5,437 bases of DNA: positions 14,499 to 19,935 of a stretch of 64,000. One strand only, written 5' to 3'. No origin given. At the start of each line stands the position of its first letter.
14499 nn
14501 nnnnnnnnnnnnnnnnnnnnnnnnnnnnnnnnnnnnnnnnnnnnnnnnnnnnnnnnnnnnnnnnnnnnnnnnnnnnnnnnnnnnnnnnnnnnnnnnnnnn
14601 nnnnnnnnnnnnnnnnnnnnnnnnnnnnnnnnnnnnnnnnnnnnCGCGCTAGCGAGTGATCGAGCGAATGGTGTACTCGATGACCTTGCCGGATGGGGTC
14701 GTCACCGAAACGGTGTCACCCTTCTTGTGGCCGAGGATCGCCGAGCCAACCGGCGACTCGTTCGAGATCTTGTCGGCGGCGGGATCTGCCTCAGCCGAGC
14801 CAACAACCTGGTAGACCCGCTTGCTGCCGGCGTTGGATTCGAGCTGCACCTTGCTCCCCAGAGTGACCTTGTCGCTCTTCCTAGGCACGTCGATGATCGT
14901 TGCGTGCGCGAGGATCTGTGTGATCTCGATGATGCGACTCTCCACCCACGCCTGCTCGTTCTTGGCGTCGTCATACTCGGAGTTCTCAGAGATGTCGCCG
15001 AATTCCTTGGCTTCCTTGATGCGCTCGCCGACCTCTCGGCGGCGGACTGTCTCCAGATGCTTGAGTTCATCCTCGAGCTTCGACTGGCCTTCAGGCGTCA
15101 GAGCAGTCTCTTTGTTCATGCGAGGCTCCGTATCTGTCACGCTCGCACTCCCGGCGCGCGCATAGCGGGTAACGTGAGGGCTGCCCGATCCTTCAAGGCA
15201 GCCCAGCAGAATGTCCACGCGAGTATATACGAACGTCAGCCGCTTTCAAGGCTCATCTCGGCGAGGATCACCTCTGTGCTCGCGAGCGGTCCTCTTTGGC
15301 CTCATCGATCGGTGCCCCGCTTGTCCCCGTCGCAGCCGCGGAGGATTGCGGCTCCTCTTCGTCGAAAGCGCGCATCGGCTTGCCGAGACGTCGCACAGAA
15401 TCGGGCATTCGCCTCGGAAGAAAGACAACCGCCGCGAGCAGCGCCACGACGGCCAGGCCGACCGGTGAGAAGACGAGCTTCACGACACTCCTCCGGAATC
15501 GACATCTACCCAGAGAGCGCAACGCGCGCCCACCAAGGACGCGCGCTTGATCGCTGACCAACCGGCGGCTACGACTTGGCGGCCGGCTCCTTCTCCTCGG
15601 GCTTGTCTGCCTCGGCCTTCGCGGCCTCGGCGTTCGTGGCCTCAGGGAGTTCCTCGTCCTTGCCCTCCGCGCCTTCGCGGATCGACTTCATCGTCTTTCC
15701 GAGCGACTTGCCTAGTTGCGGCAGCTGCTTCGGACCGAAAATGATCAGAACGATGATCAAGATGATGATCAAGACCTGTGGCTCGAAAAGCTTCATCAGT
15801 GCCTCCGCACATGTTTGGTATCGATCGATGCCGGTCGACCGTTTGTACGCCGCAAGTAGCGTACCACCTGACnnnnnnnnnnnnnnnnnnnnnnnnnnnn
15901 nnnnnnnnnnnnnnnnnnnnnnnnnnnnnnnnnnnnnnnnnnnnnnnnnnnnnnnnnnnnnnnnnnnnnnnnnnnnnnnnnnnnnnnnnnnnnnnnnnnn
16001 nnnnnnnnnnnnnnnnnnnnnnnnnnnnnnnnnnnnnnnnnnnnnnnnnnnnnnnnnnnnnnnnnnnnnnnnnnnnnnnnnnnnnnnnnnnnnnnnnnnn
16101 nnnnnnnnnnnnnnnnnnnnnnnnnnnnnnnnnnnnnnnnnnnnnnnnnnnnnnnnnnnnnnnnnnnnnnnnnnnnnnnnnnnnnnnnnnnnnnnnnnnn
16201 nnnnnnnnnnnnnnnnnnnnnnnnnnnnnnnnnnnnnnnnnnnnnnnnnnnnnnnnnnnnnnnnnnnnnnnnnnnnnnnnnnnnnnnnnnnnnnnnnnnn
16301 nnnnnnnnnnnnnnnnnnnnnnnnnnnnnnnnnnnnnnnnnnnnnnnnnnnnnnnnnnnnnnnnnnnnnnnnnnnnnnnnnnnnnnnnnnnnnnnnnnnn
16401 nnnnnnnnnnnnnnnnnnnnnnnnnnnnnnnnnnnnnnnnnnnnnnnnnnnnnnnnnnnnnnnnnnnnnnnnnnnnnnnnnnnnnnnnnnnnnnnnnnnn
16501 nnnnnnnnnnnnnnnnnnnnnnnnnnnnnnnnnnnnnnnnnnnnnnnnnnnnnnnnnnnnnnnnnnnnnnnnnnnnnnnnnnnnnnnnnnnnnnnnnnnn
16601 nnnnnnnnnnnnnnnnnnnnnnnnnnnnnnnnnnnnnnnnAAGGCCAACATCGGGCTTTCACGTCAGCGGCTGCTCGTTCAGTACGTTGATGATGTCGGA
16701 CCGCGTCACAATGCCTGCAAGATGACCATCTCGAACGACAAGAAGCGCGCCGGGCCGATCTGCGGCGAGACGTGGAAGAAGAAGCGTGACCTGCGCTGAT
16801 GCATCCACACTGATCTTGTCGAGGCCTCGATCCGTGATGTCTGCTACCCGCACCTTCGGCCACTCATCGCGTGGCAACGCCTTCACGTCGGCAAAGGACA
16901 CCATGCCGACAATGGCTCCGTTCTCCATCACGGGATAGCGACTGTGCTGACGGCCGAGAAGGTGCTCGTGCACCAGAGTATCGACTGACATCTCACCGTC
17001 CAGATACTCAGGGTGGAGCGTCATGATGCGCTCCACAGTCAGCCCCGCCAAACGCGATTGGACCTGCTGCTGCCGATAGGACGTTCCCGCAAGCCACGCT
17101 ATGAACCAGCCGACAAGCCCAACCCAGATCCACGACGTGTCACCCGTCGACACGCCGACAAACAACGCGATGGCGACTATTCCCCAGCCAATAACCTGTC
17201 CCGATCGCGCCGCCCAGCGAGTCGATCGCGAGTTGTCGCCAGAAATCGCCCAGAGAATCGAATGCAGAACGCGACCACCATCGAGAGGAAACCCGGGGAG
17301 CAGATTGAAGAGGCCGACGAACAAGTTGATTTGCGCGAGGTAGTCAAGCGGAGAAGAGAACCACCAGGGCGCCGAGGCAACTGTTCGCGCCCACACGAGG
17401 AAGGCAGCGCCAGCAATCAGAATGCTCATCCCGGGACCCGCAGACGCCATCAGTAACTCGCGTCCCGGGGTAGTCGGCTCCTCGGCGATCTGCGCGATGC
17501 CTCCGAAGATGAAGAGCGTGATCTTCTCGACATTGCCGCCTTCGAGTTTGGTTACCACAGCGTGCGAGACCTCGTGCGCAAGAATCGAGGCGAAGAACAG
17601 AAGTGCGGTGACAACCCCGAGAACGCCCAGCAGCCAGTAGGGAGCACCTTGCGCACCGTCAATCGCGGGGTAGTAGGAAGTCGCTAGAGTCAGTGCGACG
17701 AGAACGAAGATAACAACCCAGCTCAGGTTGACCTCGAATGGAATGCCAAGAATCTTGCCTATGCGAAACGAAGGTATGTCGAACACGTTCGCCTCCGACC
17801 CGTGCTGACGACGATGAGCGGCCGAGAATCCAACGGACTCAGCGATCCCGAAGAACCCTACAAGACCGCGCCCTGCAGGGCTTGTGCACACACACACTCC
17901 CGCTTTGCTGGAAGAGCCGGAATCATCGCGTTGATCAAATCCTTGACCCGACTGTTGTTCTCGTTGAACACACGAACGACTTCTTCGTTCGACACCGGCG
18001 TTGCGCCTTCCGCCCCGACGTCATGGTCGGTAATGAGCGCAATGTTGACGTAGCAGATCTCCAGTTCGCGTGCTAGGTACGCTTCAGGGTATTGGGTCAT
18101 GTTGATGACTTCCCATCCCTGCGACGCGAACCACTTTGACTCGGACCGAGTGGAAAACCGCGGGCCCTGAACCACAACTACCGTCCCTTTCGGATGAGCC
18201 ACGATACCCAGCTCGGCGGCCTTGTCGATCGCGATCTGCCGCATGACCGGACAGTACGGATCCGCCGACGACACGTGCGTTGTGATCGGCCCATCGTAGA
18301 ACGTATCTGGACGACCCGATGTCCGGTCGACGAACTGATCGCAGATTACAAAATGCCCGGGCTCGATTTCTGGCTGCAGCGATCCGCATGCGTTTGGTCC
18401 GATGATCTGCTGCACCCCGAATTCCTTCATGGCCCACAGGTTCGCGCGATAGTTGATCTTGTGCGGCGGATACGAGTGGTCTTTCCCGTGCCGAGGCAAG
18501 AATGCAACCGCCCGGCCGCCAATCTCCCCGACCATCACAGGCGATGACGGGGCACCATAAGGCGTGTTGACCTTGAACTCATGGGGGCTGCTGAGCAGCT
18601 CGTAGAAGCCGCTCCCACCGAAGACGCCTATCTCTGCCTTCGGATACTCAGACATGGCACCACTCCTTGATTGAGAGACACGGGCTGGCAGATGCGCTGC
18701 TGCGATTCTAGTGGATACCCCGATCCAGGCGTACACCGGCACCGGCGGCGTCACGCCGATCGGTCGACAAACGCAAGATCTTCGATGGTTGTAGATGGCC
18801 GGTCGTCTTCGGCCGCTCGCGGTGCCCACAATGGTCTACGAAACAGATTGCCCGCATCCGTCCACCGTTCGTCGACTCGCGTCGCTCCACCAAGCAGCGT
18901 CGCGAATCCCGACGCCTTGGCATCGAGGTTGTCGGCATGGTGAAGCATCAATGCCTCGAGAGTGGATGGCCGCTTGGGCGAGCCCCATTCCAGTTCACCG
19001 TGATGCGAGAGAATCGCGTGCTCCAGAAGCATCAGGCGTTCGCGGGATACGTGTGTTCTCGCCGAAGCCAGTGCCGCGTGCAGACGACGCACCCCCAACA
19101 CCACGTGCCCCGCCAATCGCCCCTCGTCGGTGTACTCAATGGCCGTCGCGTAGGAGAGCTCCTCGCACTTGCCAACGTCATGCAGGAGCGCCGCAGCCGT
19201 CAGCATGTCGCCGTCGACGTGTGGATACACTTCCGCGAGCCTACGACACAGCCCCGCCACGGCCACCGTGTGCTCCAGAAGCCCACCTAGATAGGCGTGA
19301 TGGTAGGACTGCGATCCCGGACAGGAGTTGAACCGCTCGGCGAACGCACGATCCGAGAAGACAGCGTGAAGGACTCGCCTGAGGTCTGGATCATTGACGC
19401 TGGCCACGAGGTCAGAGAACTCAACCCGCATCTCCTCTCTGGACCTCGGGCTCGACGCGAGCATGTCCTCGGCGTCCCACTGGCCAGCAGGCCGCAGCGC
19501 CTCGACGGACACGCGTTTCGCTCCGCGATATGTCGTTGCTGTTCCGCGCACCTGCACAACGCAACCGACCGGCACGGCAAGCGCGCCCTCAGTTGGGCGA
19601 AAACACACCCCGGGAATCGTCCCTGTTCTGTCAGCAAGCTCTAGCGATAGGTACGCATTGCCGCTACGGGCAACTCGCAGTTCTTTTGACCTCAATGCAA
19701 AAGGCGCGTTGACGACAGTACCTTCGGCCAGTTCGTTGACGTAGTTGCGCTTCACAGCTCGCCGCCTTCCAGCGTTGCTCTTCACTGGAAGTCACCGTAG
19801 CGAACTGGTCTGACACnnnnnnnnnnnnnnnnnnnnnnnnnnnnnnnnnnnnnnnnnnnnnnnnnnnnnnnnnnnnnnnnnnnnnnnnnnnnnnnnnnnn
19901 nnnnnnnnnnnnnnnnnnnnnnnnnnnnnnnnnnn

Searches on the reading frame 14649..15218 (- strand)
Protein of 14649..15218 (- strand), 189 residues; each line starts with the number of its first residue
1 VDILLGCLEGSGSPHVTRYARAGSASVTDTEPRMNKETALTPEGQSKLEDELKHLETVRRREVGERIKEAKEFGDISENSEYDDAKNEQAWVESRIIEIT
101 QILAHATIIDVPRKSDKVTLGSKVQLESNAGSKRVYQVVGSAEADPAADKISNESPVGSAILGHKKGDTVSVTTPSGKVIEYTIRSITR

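Call 91: search_protein_families(library=pfam, proteins=[window:14649-15218:-], max_evalue=0.001)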
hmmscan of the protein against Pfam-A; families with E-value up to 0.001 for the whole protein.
window:14649-15218:- (189 aa): 2 families
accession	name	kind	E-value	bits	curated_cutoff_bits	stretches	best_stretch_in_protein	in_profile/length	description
PF03449.20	GreA_GreB_N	-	4.7e-26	91.2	24.5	1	40-108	3-71/71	Transcription elongation factor, N-terminal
PF01272.25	GreA_GreB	-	1.7e-25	89.2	26.9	1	115-188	3-76/77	Transcription elongation factor, GreA/GreB, C-term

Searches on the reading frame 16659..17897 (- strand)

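Call 91: search_protein_families(library=pfam, proteins=[window:16659-17897:-], max_evalue=0.001)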
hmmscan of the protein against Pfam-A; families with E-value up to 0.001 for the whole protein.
window:16659-17897:- (412 aa): 3 families
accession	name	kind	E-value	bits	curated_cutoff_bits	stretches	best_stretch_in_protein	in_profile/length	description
PF02163.28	Peptidase_M50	-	5e-20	72.2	27.2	2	176-233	155-214/221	Peptidase family M50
PF00571.33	CBS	-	3.2e-12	47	24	2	288-338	1-51/57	CBS domain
PF13398.12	Peptidase_M50B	-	2.4e-06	27.8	26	1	101-175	21-95/201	Peptidase M50B-like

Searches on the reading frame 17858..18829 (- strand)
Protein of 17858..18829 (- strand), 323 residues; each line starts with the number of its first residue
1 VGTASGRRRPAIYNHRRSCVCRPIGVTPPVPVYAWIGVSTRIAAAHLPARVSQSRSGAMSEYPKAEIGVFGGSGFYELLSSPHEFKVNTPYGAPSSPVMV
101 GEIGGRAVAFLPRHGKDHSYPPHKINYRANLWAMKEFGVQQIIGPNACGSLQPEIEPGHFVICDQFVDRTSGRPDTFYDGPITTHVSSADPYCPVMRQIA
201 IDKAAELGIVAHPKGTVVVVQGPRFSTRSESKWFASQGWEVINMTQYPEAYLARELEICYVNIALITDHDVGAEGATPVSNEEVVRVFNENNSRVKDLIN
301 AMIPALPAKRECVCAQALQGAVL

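Call 91: search_protein_families(library=pfam, proteins=[window:17858-18829:-], max_evalue=0.001)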
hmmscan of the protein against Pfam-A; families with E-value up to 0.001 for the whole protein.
window:17858-18829:- (323 aa): 1 family
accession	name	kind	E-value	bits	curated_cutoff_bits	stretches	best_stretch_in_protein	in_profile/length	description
PF01048.26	PNP_UDP_1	-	1.1e-44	153.1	25.1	1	66-303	1-232/233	Phosphorylase superfamily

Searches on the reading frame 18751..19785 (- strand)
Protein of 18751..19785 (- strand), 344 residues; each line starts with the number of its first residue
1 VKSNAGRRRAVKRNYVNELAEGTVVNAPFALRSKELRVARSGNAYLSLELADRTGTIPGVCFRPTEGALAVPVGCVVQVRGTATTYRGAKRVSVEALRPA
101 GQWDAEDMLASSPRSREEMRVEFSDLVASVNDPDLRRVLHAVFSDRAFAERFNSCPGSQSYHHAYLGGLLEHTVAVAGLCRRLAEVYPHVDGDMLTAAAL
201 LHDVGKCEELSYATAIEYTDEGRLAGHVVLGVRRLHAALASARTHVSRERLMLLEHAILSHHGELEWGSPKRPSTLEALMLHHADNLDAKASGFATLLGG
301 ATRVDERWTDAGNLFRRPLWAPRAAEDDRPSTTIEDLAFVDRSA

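Call 91: search_protein_families(library=pfam, proteins=[window:18751-19785:-], max_evalue=0.001)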
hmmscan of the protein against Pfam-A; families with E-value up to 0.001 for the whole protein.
window:18751-19785:- (344 aa): 4 families
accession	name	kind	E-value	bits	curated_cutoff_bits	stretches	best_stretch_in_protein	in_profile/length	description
PF01966.28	HD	-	1.5e-14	54.7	22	1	170-289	2-115/116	HD domain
PF01336.31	tRNA_anti-codon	-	1.2e-06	28.8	27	1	35-98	11-73/75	OB-fold nucleic acid binding domain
PF07514.17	TraI_2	-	2.1e-05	24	23.9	1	130-183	29-80/324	Putative helicase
PF08668.18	HDOD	-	0.00034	20.6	22.9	1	165-207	91-133/196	HDOD domain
